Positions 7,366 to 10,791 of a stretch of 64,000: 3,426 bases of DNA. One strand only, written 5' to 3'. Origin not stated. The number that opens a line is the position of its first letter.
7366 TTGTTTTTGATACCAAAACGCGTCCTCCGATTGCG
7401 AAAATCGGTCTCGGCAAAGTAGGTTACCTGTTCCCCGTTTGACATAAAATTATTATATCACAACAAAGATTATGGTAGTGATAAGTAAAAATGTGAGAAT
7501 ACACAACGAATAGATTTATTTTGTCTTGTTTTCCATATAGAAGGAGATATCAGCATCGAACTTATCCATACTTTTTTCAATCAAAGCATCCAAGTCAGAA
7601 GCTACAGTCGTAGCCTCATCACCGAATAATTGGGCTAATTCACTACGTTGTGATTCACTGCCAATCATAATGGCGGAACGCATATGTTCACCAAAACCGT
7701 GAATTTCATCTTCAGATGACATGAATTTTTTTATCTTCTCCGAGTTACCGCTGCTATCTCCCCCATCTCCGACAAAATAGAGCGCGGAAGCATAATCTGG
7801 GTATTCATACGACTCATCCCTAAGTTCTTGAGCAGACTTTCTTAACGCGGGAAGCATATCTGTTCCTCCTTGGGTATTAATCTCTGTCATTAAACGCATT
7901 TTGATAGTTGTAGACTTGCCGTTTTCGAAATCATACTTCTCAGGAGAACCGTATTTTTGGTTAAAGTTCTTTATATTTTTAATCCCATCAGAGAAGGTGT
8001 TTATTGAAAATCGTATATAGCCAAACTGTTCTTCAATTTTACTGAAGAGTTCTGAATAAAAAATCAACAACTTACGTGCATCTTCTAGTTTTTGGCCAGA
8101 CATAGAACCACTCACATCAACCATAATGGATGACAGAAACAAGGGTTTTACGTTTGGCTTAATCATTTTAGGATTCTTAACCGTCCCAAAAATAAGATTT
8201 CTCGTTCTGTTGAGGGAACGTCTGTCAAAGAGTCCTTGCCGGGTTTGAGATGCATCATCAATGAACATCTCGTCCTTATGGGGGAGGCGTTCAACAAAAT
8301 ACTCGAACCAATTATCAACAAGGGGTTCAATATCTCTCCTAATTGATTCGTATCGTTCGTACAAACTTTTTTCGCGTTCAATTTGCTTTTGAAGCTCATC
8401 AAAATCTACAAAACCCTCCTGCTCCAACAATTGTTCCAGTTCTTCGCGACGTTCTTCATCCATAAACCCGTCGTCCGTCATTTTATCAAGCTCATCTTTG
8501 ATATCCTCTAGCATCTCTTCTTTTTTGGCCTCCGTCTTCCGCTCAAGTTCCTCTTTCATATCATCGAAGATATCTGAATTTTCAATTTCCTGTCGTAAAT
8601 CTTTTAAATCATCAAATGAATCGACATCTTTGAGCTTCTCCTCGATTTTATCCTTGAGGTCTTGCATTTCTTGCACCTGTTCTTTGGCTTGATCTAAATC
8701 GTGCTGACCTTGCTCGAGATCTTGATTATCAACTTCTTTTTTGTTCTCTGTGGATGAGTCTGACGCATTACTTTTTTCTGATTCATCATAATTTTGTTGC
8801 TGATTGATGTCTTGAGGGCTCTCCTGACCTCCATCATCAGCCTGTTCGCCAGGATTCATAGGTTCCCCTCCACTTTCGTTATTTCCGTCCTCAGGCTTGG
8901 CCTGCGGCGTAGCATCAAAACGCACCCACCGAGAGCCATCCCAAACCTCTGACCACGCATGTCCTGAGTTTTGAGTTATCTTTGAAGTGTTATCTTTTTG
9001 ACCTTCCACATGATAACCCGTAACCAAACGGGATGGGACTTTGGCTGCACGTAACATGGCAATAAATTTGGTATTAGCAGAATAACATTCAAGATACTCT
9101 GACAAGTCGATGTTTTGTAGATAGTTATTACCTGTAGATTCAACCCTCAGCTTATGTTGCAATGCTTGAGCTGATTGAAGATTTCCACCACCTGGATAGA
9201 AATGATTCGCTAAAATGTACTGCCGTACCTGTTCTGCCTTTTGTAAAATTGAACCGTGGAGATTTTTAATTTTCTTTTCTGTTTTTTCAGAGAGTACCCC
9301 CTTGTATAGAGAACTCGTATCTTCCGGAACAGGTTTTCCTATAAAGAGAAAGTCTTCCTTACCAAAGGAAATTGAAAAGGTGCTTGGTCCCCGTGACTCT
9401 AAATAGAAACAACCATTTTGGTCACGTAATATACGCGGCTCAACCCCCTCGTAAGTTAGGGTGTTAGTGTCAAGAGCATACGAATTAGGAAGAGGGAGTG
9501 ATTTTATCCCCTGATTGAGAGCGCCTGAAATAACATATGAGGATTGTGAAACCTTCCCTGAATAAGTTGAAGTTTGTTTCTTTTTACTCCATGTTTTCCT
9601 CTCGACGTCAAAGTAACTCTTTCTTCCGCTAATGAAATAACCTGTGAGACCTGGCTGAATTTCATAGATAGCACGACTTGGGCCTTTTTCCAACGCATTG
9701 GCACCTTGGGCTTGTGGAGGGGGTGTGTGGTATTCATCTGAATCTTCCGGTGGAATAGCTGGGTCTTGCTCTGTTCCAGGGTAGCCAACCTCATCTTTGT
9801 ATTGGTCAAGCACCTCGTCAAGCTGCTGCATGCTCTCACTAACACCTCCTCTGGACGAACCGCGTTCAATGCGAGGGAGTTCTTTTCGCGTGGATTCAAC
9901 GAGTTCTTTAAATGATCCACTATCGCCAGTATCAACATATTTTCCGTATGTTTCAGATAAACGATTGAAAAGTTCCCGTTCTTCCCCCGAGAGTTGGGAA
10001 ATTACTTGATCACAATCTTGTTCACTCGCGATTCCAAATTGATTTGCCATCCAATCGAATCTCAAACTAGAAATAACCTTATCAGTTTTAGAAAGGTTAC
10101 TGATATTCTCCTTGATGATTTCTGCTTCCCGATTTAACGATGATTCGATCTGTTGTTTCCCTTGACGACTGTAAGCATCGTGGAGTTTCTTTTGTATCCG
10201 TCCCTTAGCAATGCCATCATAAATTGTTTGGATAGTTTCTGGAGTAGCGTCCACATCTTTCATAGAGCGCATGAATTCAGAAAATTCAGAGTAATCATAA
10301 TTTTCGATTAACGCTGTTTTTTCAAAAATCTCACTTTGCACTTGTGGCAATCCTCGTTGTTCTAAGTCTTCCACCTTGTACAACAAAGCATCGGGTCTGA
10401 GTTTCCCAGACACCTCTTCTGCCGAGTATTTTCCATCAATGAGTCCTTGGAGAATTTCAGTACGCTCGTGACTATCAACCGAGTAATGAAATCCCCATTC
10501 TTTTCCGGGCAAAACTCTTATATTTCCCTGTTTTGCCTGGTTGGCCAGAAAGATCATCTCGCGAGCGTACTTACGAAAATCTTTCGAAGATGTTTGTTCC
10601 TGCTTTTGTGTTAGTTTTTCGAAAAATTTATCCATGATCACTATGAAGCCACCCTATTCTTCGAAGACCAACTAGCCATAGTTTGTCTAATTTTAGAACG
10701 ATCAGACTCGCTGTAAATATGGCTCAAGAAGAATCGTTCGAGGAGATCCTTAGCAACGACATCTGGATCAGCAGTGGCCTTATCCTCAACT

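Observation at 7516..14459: Translationally coupled giant gene pair: MoxR-like AAA+ ATPase (1272 aa) and a transglutaminase + vWA fusion (1041 aa)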

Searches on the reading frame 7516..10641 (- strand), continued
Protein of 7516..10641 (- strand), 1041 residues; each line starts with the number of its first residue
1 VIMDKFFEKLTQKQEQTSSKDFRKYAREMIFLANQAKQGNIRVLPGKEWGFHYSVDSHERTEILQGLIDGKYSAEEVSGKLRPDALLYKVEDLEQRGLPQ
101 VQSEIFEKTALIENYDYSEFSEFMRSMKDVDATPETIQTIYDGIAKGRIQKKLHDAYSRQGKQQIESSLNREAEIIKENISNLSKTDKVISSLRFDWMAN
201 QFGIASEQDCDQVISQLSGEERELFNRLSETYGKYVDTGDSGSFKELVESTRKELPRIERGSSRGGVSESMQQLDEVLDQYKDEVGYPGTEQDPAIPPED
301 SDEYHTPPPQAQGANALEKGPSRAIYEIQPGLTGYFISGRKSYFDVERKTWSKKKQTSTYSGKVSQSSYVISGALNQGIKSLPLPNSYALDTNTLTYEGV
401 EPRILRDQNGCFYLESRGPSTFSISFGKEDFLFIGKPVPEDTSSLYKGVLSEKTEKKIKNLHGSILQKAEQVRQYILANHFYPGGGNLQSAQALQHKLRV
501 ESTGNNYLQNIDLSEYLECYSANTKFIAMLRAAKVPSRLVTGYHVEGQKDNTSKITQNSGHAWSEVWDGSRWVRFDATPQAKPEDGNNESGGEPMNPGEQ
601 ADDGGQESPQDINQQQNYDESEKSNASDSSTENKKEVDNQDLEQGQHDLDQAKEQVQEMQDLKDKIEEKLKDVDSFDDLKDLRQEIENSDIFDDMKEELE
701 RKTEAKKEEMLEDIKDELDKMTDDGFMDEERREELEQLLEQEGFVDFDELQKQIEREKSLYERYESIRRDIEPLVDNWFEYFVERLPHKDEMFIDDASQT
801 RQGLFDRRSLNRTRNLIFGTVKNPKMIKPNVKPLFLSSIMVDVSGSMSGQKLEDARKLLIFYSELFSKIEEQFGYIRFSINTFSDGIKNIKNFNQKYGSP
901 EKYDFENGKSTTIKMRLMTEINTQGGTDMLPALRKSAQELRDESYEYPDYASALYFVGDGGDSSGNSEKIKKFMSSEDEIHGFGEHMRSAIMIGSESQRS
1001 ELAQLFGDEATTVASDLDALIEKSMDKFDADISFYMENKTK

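Call 94: search_protein_families(library=pfam, proteins=[L054:1764-3650:+, L054:8113-10221:+, L054:10263-11720:+, L056:4063-6024:+, L056:3-1202:+, L049:11758-14079:+, L049:14094-15821:+, L049:7261-7869:-], max_evalue=0.01)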
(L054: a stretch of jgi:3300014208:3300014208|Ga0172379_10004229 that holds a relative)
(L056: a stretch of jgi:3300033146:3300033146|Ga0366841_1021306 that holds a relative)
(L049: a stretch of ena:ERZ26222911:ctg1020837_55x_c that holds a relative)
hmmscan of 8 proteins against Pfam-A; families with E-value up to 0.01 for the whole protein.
L054:1764-3650:+ (628 aa): 2 families
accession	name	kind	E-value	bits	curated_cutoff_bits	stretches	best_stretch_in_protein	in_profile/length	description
PF19974.5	TCAD9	-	3.9e-15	56.4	40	2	440-590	281-428/429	Ternary complex associated domain 9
PF01636.29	APH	-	0.00086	19.6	23.2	1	419-497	128-209/239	Phosphotransferase enzyme family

L054:8113-10221:+ (702 aa): 2 families
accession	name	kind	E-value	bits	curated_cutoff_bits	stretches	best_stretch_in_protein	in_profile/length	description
PF07728.20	AAA_5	-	4.2e-12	46.7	22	1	291-414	6-131/139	AAA domain (dynein-related subfamily)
PF02562.22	PhoH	-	0.005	16.8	27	0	275-305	10-40/205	PhoH-like protein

L054:10263-11720:+ (485 aa): 1 family
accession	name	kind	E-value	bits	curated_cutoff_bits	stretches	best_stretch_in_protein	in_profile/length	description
PF07195.17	FliD_C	-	0.008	16.1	25.4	1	377-443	164-233/236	Flagellar hook-associated protein 2 C-terminus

L056:4063-6024:+ (653 aa): 2 families
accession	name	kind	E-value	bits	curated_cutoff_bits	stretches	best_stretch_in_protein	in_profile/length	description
PF18776.7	Hexapep_loop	-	3e-05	24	31.5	0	367-374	15-22/24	Hexapeptide repeat including loop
PF20868.2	TX13_rpt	-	0.0014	19.3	40.3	0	201-284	9-90/102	Testis-expressed protein 13, MVPLGDSxSHS repeat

L056:3-1202:+ (399 aa): 9 families
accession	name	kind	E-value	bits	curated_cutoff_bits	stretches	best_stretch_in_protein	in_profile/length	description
PF07728.20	AAA_5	-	3.3e-16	60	22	1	134-251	1-125/139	AAA domain (dynein-related subfamily)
PF00158.32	Sigma54_activat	-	5.6e-05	23.3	20.2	1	114-154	4-44/168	Sigma-54 interaction domain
PF00004.35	AAA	-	0.0002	22.2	21.2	1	135-171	1-37/131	ATPase family associated with various cellular activities (AAA)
PF13191.12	AAA_16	-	0.00021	22.3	32.6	1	117-159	8-51/167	AAA ATPase domain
PF13401.12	AAA_22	-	0.00034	21.4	27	1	133-179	6-55/130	AAA domain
PF14532.12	Sigma54_activ_2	-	0.002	18.8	25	0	115-165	4-54/138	Sigma-54 interaction domain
PF13555.12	AAA_29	-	0.0036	17.5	27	1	128-148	17-38/61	P-loop containing region of AAA domain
PF13479.12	AAA_24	-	0.0067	16.7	27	0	134-157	4-24/195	AAA domain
PF05673.19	DUF815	-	0.0084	15.7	23.8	0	115-158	37-79/249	Protein of unknown function (DUF815)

L049:11758-14079:+ (773 aa): 1 family
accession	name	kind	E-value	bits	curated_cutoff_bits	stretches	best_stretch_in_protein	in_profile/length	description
PF07728.20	AAA_5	-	4.7e-09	36.8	22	1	338-460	2-126/139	AAA domain (dynein-related subfamily)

L049:14094-15821:+ (575 aa): 0 families

L049:7261-7869:- (202 aa): 1 family
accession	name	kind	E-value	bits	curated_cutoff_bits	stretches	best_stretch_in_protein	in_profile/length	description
PF04669.19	PBDC1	-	0.0012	19.2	28.5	0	18-75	3-60/126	PBDC1 protein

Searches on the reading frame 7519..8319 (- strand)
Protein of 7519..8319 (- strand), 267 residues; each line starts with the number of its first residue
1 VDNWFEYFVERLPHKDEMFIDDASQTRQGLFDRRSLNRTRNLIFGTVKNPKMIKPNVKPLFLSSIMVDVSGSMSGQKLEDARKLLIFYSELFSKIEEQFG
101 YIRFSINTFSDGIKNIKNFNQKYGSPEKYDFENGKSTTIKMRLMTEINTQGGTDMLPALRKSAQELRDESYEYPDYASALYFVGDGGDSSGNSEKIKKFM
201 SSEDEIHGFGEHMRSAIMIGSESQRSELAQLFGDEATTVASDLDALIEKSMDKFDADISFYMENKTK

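Call 68: search_solved_structures(query=A5, max_evalue=10, show_alignments=2)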
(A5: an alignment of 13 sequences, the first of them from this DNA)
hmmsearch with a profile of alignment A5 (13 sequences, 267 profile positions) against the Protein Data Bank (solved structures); distinct sequences matched with E-value up to 10: 4.
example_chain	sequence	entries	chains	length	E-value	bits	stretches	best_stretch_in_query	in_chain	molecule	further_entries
9c4f_I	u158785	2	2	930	0.22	14.1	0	65-105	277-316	Inter-alpha-trypsin inhibitor heavy chain H4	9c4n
8s05_A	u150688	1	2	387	0.41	13.2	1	61-118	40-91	Conserved protein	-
6fpy_A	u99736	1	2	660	0.51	12.9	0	65-85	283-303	Inter-alpha-trypsin inhibitor heavy chain H1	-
8crx_n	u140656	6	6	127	1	11.9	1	34-73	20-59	50S ribosomal protein L18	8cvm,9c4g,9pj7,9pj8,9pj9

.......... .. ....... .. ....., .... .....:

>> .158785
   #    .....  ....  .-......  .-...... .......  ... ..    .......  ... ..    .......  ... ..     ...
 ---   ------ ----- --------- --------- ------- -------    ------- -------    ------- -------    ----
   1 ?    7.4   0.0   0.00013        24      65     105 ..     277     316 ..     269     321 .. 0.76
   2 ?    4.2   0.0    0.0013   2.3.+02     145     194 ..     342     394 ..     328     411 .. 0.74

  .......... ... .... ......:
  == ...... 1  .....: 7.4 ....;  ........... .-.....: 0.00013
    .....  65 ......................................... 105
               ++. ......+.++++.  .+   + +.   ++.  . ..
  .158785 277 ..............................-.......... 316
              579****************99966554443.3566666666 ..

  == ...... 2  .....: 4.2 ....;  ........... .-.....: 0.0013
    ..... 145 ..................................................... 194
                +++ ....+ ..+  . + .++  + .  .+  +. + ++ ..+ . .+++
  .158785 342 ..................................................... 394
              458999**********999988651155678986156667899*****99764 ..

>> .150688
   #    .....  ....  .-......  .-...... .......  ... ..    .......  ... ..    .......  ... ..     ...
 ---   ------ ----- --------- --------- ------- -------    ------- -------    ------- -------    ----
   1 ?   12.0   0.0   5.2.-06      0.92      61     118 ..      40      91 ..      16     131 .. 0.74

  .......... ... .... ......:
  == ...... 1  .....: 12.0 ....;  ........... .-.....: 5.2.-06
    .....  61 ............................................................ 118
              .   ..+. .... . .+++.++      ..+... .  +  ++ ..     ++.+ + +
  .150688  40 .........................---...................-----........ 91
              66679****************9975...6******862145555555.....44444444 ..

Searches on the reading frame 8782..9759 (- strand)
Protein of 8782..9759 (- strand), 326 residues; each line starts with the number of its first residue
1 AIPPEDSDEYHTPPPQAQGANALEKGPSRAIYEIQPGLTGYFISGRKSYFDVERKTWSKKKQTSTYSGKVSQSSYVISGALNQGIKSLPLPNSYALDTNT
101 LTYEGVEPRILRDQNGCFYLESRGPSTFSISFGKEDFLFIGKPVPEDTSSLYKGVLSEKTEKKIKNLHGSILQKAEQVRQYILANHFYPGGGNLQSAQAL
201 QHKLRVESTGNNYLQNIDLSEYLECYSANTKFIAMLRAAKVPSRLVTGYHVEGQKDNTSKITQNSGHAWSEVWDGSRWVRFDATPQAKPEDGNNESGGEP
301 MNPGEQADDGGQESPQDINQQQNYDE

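Call 82: search_dna_similar(query=window:8782-9759:-, collection=phages, mode=protein, max_evalue=0.001, max_rows=10)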
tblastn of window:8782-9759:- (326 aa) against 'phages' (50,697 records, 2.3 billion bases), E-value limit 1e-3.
No match.

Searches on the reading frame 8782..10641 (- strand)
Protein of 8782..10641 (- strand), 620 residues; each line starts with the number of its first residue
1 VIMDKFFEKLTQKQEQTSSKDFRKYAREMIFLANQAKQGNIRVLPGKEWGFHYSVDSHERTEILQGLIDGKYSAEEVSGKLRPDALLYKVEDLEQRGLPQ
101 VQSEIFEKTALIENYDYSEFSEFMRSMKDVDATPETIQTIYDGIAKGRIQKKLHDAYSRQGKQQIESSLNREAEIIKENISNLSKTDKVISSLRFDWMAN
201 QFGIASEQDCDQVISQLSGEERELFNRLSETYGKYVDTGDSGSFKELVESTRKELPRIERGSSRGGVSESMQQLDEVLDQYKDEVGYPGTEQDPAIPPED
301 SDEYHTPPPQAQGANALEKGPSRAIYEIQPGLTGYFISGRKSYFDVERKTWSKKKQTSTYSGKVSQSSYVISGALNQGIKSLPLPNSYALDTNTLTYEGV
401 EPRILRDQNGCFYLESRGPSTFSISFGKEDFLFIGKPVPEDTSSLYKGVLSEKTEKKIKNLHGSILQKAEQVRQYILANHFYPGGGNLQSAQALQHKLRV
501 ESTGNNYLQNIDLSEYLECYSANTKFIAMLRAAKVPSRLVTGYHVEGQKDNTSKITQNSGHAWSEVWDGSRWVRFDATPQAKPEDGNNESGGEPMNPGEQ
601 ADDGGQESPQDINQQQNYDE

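Call 45: predict_structure(alignment_id=A4)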
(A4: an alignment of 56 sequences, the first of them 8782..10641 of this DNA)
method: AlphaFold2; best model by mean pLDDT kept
length: 620 residues; sequences in the alignment: 56
mean_pLDDT: 87.7   pTM: 0.84
mean pLDDT of the five models: 87.7, 87.5, 86.1, 85.4, 84.7
residues with pLDDT >= 90: 407; 70-90: 147; 50-70: 35; < 50: 31
segments of 3 or more residues with pLDDT < 50: 1-17, 314-319, 615-620
pLDDT, mean of each block of 10 residues (from residue 1): 41 46 80 79 92 93 95 92 93 90 88 92 91 89 92 90 88 93 91 95 90 90 93 95 91 83 69 94 86 87 71 46 86 95 95 95 89 94 95 96 96 96 95 92 94 96 96 96 91 95 95 97 98 98 93 91 96 95 74 78 81 45
secondary structure, 60 per line:
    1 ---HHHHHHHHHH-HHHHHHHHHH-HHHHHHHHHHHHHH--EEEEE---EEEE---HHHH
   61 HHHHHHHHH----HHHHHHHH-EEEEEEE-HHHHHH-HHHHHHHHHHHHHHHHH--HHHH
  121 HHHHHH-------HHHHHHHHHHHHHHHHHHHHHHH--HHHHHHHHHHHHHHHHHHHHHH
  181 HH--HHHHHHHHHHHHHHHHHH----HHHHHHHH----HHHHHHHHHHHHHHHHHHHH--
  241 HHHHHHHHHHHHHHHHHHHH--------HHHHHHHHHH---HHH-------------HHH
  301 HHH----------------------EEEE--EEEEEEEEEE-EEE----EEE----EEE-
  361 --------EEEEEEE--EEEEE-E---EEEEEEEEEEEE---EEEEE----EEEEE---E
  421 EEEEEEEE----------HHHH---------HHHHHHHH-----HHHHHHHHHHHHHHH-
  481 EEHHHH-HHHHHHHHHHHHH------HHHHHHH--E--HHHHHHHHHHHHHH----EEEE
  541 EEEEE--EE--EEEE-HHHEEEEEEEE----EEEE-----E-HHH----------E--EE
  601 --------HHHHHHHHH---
elements in order: H4-13 H15-24 H26-39 E42-46 E50-53 H57-69 H74-81 E83-89 H91-96 H98-114 H117-126 H134-156 H159-182 H185-202 H207-214 H219-238 H241-260 H269-278 H298-303 E326-329 E332-341 E343-345 E350-352 E357-359 E369-375 E378-382 E388-399 E403-407 E412-416 E420-428 H439-442 H452-459 H465-479 H483-486 H488-500 H507-513 H519-532 E537-545 E552-555 E560-567 E572-575 H609-617

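Call 98: fold_search(model_id=the predicted structure, library=pdb)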
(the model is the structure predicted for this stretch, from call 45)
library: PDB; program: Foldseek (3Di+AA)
matches with E <= 10: 165; with E <= 0.001: 2
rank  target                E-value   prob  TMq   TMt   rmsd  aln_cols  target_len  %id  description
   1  6g49                  3.2e-09  1.00  0.26  0.50   7.0       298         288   14  Crystal structure of the periplasmic domain of TgpA from Pseudomonas aeruginosa (released 2019-04-10)
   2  6g4h                  4.7e-09  1.00  0.27  0.54   6.7       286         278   15  Crystal structure of the periplasmic domain of TgpA from Pseudomonas aeruginosa bound to ethylmercury (released 2019-04-10)
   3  3kd4_A                1.7e-03  0.95  0.13  0.15  14.1       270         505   11  CRYSTAL STRUCTURE OF A PUTATIVE PROTEASE (BDI_1141) FROM PARABACTEROIDES DISTASONIS ATCC 8503 AT 2.00 A RESOLUTION (released 2009-11-24)
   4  5mhl_B                8.3e-03  0.57  0.11  0.10  21.4       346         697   13  FXIIIa in complex with the inhibitor Mi0621 (released 2017-12-20)
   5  5mho_B                9.2e-03  0.44  0.11  0.10  21.4       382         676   12  FXIIIa in complex with the inhibitor ZED2369 (released 2017-12-20)
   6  5mhm_A                1.0e-02  0.38  0.11  0.10  21.8       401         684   12  FXIIIa in complex with the inhibitor ZED1630 (released 2017-12-20)
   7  4kty_B                1.1e-02  0.41  0.11  0.10  21.3       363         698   12  Fibrin-stabilizing factor with a bound ligand (released 2013-12-04)
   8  5mhn_B                1.2e-02  0.35  0.11  0.10  21.2       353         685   14  FXIIIa in complex with the inhibitor ZED2360 (released 2017-12-20)
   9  5mhm_B                1.5e-02  0.38  0.11  0.10  21.4       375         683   13  FXIIIa in complex with the inhibitor ZED1630 (released 2017-12-20)
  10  8rmy_D                1.8e-02  0.44  0.11  0.15  22.4       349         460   12  Transglutaminase 3 in complex with inhibitor Z-don and DH patient-derived Fab DH63-A02 (released 2025-03-12)
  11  9bc3_A                1.8e-02  0.38  0.11  0.15  21.0       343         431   14  Transglutaminase 2 - Alternate state (released 2024-07-03)
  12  5mhl_A                2.2e-02  0.38  0.10  0.10  20.6       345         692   13  FXIIIa in complex with the inhibitor Mi0621 (released 2017-12-20)
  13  4kty_A                2.4e-02  0.41  0.11  0.10  21.0       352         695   11  Fibrin-stabilizing factor with a bound ligand (released 2013-12-04)
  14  5mhn_A                2.8e-02  0.25  0.11  0.10  20.8       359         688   13  FXIIIa in complex with the inhibitor ZED2360 (released 2017-12-20)
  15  5mho_A                3.3e-02  0.35  0.11  0.10  20.9       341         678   12  FXIIIa in complex with the inhibitor ZED2369 (released 2017-12-20)
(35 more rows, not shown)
